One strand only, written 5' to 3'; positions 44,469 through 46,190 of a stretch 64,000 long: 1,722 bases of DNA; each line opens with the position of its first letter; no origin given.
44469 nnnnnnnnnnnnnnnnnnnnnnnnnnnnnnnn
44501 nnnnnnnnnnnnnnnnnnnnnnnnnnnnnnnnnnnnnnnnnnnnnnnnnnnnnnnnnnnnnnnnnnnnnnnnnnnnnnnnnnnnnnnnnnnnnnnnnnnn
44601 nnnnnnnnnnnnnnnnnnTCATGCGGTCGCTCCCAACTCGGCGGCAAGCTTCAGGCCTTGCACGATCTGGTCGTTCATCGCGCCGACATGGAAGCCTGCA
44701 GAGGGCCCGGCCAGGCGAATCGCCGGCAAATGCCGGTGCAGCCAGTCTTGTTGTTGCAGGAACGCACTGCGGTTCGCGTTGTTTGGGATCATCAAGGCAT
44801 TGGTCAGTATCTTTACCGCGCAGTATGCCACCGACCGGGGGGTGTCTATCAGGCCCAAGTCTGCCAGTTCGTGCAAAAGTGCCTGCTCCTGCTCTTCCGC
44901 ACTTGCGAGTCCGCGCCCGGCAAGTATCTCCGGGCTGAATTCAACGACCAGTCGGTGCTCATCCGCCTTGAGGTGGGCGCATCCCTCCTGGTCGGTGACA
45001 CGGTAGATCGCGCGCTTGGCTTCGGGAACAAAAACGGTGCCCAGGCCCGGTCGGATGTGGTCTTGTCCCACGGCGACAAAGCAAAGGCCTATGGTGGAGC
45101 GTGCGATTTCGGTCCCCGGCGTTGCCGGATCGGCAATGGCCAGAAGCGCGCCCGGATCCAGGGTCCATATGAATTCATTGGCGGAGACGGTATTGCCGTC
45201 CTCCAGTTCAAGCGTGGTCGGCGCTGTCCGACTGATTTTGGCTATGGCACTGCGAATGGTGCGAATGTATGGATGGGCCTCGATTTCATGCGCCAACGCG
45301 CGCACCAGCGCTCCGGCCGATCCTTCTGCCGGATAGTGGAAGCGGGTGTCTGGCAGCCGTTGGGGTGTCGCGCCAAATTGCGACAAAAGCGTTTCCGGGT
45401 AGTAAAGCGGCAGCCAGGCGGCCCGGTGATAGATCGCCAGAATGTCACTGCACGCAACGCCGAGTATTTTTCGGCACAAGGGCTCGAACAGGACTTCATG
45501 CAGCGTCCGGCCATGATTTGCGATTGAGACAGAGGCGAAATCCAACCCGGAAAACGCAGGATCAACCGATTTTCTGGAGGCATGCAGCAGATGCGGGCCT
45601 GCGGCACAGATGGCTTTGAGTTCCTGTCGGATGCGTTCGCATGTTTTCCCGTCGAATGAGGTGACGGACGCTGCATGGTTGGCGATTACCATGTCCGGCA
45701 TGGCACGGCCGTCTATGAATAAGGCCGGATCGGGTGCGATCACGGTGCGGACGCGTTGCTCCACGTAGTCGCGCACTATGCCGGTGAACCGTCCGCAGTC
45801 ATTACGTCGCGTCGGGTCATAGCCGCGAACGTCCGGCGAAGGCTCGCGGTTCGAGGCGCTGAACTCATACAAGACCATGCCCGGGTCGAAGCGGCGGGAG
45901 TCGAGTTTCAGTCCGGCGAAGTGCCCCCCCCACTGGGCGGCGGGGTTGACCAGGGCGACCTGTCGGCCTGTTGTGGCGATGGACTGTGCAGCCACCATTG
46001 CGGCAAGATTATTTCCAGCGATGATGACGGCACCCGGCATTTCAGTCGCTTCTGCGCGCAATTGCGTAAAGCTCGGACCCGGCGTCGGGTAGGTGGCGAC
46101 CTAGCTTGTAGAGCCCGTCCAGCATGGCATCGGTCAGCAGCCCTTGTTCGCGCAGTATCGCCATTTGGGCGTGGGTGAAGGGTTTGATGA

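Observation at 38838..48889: Ten-gene, translationally coupled amino-sugar modification / glycosyltransferase operon with no export, polymerase or lipid-carrier genes: candidate soluble protein-targeting glycosylation system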

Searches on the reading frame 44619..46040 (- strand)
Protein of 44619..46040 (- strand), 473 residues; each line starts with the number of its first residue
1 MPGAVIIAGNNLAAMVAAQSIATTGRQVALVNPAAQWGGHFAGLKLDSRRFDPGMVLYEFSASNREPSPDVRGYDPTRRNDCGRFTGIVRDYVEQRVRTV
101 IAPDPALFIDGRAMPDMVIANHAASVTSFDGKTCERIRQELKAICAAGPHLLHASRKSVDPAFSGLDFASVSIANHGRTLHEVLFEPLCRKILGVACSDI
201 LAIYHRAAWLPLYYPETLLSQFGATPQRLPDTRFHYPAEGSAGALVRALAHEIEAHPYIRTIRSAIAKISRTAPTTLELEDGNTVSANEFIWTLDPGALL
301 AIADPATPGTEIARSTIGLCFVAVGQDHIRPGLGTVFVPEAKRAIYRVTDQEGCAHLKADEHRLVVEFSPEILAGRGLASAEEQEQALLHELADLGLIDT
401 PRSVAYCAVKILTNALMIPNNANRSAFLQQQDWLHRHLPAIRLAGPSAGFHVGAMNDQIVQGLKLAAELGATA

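Call 5: search_protein_families(library=pfam, proteins=[window:44619-46040:-], max_evalue=0.01)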
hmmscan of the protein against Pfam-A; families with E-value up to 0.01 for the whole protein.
window:44619-46040:- (473 aa): 0 families

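Call 8: search_protein_families(library=ncbifam, proteins=[window:44619-46040:-], max_evalue=0.01)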
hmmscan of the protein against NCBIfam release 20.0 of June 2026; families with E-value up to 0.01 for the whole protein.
window:44619-46040:- (473 aa): 2 families
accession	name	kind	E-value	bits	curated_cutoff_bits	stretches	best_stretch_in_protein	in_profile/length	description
NF005547.0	PRK07208.1-3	equivalog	0.00063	18.6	380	0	163-309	134-274/465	hypothetical protein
NF045637.1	carotdesatCrtDProt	equivalog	0.0073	14.9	580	0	5-54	1-50/485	1-hydroxycarotenoid 3,4-desaturase CrtD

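Call 34: find_homologous_proteins(query=window:44619-46040:-, max_evalue=0.001)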
Query window:44619-46040:- (473 aa): 78 proteins with E <= 0.001 among 8000 candidates.
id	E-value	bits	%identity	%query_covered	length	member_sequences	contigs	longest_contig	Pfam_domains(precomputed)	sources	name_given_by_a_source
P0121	0.0e+0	1051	98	100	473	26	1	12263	-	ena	-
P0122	6.6e-264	894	83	100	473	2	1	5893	-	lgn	-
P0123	2.3e-245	833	78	100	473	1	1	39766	-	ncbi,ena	-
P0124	4.8e-245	832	77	100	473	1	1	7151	-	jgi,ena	jgi:hypothetical protein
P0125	1.8e-206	705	67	100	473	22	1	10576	-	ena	-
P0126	1.9e-204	698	66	99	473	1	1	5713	-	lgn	-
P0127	6.5e-198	677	64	99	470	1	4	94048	-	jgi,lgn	jgi:hypothetical protein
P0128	1.1e-194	666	63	99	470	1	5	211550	-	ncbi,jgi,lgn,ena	-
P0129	1.7e-161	557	61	86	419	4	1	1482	-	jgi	jgi:hypothetical protein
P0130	9.9e-157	541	53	99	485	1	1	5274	-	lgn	-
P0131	2.8e-155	536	52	99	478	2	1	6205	-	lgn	-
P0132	1.1e-154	534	52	99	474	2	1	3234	-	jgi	jgi:protoporphyrinogen oxidase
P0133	1.7e-152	527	52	99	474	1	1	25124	PF13450.13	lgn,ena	-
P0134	2.7e-130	454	48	99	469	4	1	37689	-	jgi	jgi:hypothetical protein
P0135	7.3e-129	449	47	99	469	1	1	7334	PF13450.13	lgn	-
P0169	2.5e-75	272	35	98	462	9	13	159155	-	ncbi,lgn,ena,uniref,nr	ncbi:hypothetical protein [Pseudomonas pseudonitroreducens]|uniref:hypothetical protein n=1 Tax=Pseu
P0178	8.0e-69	251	36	98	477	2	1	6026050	-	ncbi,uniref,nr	ncbi:hypothetical protein LMK08_19975 [Metapseudomonas furukawaii]|uniref:hypothetical protein n=1 T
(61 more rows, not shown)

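Call 35: find_encoding_contigs(protein=P0178, flank=10000, max_places=2)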
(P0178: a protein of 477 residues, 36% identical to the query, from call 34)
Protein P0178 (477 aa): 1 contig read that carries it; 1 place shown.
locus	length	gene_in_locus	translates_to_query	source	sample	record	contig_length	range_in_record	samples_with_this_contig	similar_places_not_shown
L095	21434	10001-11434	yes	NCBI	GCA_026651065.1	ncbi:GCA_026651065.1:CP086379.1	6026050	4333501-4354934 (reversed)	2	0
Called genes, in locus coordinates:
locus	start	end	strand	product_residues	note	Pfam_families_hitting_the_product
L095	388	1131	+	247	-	PF00460:Flg_bb_rod, PF22692:LlgE_F_G_D1, PF06429:Flg_bbr_C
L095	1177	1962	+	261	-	PF00460:Flg_bb_rod, PF22692:LlgE_F_G_D1, PF06429:Flg_bbr_C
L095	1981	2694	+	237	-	PF02107:FlgH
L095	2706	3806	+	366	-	PF02119:FlgI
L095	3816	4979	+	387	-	PF10135:Rod-binding, PF01832:Glucosaminidase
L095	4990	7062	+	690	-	PF00460:Flg_bb_rod (weak), PF22638:FlgK_D1, PF06429:Flg_bbr_C (weak)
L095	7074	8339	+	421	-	PF00669:Flagellin_N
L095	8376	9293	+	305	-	PF13480:Acetyltransf_6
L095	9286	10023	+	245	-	PF13489:Methyltransf_23, PF08241:Methyltransf_11, PF08242:Methyltransf_12, PF13649:Methyltransf_25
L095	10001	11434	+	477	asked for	-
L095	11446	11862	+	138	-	PF05523:FdtA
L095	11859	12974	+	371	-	PF01041:DegT_DnrJ_EryC1, PF01212:Beta_elim_lyase (weak), PF00266:Aminotran_5 (weak)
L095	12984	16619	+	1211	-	PF00535:Glycos_transf_2, PF10111:Glyco_tranf_2_2 (weak), PF13641:Glyco_tranf_2_3, PF00535:Glycos_transf_2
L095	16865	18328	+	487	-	PF00669:Flagellin_N, PF07196:Flagellin_IN (weak), PF00700:Flagellin_C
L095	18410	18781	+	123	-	PF03646:FlaG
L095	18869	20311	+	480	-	PF02465:FliD_N, PF07196:Flagellin_IN (weak), PF07195:FliD_C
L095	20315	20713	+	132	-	PF02561:FliS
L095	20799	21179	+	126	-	PF02561:FliS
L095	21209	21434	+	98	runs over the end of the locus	PF05400:FliT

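Call 36: find_encoding_contigs(protein=P0169, flank=10000, max_places=2)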
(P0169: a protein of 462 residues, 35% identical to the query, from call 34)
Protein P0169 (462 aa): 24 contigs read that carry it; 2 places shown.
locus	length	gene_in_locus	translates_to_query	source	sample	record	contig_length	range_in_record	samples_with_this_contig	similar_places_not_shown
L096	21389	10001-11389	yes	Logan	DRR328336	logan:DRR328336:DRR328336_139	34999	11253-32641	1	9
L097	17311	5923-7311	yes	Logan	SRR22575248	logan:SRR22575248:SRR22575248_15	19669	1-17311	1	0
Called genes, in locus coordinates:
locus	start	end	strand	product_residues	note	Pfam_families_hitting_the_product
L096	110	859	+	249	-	PF00460:Flg_bb_rod (faint), PF22692:LlgE_F_G_D1, PF06429:Flg_bbr_C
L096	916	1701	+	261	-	PF00460:Flg_bb_rod, PF22692:LlgE_F_G_D1, PF06429:Flg_bbr_C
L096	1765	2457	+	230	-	PF02107:FlgH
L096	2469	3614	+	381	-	PF02119:FlgI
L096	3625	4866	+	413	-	PF10135:Rod-binding, PF01832:Glucosaminidase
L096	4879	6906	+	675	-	PF22638:FlgK_D1, PF21158:flgK_1st_1, PF06429:Flg_bbr_C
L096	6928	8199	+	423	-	PF00669:Flagellin_N, PF00700:Flagellin_C (weak)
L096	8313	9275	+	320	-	PF13480:Acetyltransf_6 (weak)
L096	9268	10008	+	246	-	PF13489:Methyltransf_23, PF08241:Methyltransf_11, PF08242:Methyltransf_12, PF13649:Methyltransf_25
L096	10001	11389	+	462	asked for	-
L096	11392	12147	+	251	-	PF13489:Methyltransf_23, PF08241:Methyltransf_11 (faint), PF08242:Methyltransf_12 (weak), PF13649:Methyltransf_25 (faint)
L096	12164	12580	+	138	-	PF05523:FdtA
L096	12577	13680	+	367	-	PF00155:Aminotran_1_2 (weak), PF01212:Beta_elim_lyase (weak), PF00266:Aminotran_5 (weak), PF01041:DegT_DnrJ_EryC1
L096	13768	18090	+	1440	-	PF00535:Glycos_transf_2, PF10111:Glyco_tranf_2_2 (weak), PF13641:Glyco_tranf_2_3, PF00535:Glycos_transf_2, PF13641:Glyco_tranf_2_3 (weak), PF10111:Glyco_tranf_2_2 (weak), PF00535:Glycos_transf_2, PF13641:Glyco_tranf_2_3, +1 more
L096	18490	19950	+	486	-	PF00669:Flagellin_N, PF07196:Flagellin_IN (weak), PF00700:Flagellin_C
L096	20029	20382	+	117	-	PF03646:FlaG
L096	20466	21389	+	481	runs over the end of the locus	PF02465:FliD_N, PF07196:Flagellin_IN, PF07195:FliD_C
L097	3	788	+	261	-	?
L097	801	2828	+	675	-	PF22638:FlgK_D1, PF21158:flgK_1st_1, PF06429:Flg_bbr_C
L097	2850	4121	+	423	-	PF00669:Flagellin_N, PF00700:Flagellin_C (weak)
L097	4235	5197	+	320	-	PF13480:Acetyltransf_6 (weak)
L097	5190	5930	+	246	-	PF13489:Methyltransf_23, PF08241:Methyltransf_11, PF08242:Methyltransf_12, PF13649:Methyltransf_25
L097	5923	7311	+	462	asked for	-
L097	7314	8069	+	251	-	PF13489:Methyltransf_23, PF08241:Methyltransf_11 (faint), PF08242:Methyltransf_12 (weak), PF13649:Methyltransf_25 (faint)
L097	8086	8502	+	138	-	PF05523:FdtA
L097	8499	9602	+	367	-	PF00155:Aminotran_1_2 (weak), PF01212:Beta_elim_lyase (weak), PF00266:Aminotran_5 (weak), PF01041:DegT_DnrJ_EryC1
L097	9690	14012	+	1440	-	PF00535:Glycos_transf_2, PF10111:Glyco_tranf_2_2 (weak), PF13641:Glyco_tranf_2_3, PF00535:Glycos_transf_2, PF13641:Glyco_tranf_2_3 (weak), PF10111:Glyco_tranf_2_2 (weak), PF00535:Glycos_transf_2, PF13641:Glyco_tranf_2_3, +1 more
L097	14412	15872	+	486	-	PF00669:Flagellin_N, PF07196:Flagellin_IN (weak), PF00700:Flagellin_C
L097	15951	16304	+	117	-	PF03646:FlaG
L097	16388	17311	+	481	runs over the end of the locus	PF02465:FliD_N, PF07196:Flagellin_IN, PF07195:FliD_C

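Call 43: list_cluster_members(proteins=[window:44619-46040:-, window:39947-41089:-, P0123, P0004])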
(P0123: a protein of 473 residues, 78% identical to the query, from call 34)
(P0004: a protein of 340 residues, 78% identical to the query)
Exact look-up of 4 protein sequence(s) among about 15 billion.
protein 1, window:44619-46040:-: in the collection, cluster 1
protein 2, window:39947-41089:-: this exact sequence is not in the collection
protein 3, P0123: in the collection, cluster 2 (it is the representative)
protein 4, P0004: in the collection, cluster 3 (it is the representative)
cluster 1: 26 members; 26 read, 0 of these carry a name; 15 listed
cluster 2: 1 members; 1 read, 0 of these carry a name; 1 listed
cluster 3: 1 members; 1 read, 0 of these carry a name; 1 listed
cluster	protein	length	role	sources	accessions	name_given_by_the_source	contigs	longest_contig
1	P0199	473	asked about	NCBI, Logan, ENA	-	-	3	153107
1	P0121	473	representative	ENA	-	-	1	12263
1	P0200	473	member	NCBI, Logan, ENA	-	-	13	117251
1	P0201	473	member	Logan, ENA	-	-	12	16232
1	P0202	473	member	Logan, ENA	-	-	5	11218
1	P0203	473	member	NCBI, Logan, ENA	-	-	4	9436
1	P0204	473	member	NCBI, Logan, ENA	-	-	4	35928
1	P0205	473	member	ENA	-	-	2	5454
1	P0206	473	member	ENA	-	-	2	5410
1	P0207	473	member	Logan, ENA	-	-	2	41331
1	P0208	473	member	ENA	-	-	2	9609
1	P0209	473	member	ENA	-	-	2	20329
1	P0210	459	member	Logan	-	-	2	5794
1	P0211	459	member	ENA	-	-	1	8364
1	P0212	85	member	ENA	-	-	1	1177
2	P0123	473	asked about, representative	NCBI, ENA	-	-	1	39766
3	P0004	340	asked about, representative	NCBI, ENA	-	-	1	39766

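Call 46: find_related_loci(query=A2, collection=metagenome_contigs, flank=10000)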
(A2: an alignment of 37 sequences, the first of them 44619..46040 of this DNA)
Query A2 (473 aa) in metagenome_contigs; peptide patterns used: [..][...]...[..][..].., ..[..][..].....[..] (x = any residue, [..] = any of these).
177 stretches matched a pattern; 113 encode a relative of the query (tblastn E <= 1e-3); the best 80 are kept; 80 distinct loci.
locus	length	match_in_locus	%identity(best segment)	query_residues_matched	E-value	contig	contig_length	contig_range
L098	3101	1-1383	99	13-473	0e+0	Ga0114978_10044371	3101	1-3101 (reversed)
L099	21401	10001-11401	63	1-470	0e+0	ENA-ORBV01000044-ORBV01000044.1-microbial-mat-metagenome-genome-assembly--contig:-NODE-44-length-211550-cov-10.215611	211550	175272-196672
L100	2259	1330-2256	88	1-309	0e+0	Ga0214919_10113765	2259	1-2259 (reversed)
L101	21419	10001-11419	67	1-473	0e+0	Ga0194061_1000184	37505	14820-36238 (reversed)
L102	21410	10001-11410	38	1-471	2e-108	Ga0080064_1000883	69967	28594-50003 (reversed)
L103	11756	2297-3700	38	1-468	4e-94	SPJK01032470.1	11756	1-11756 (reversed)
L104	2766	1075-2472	38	3-468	7e-97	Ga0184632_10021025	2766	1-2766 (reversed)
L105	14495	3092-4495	36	5-466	1e-92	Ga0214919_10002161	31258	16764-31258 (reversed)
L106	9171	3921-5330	38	5-472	3e-92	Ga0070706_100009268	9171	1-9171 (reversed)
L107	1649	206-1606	35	6-466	1e-98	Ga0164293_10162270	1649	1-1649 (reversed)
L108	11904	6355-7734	37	5-467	1e-91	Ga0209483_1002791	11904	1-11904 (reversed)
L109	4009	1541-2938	35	5-472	2e-91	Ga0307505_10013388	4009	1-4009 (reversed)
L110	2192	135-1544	33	5-472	5e-94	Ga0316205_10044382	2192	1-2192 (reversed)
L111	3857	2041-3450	37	5-472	3e-90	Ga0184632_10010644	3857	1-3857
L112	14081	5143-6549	37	5-472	3e-89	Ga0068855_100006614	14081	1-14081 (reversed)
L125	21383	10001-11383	35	6-467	9e-84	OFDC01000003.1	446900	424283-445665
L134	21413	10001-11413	31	3-470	4e-79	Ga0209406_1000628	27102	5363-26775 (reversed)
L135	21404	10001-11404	33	6-470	3e-76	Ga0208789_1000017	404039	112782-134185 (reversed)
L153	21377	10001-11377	36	1-466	2e-66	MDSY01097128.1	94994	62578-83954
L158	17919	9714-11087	31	6-472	1e-62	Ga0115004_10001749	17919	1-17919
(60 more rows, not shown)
